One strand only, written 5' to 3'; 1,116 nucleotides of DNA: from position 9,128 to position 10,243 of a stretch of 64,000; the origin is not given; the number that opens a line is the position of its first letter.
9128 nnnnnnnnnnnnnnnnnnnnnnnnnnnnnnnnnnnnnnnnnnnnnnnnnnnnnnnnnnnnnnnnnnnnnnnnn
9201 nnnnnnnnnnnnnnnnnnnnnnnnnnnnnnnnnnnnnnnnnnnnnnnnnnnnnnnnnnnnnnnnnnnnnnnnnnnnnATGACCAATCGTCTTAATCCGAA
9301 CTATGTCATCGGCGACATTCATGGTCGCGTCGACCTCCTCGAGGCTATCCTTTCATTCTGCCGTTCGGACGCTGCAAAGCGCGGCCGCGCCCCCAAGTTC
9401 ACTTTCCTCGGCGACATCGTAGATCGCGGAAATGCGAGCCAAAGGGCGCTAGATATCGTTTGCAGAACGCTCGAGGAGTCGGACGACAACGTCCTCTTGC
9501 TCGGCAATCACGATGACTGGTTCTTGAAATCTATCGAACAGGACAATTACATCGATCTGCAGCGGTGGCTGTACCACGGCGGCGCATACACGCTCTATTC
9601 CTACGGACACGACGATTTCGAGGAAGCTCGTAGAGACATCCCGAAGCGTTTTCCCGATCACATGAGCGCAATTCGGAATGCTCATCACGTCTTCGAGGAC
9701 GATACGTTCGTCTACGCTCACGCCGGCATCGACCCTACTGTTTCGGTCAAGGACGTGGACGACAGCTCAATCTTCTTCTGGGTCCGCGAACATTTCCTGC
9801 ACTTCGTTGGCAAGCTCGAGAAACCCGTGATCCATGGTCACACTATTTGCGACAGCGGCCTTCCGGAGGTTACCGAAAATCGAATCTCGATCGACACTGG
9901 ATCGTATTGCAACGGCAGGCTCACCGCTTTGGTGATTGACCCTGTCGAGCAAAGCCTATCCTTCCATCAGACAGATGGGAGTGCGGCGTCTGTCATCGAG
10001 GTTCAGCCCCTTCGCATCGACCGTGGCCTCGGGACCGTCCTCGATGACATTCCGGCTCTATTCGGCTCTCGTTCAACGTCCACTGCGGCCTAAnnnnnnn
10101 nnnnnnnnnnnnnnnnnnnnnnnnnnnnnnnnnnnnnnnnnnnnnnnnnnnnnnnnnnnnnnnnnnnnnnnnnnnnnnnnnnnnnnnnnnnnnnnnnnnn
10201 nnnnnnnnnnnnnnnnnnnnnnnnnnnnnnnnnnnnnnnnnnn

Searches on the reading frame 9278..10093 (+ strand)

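Call 23: search_protein_families(library=pfam, proteins=[window:9278-10093:+], max_evalue=0.01)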
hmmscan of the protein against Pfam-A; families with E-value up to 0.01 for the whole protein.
window:9278-10093:+ (271 aa): 1 family
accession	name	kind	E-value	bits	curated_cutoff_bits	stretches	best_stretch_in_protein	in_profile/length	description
PF00149.33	Metallophos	-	1.3e-10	42.5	21.5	1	10-162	5-160/191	Calcineurin-like phosphoesterase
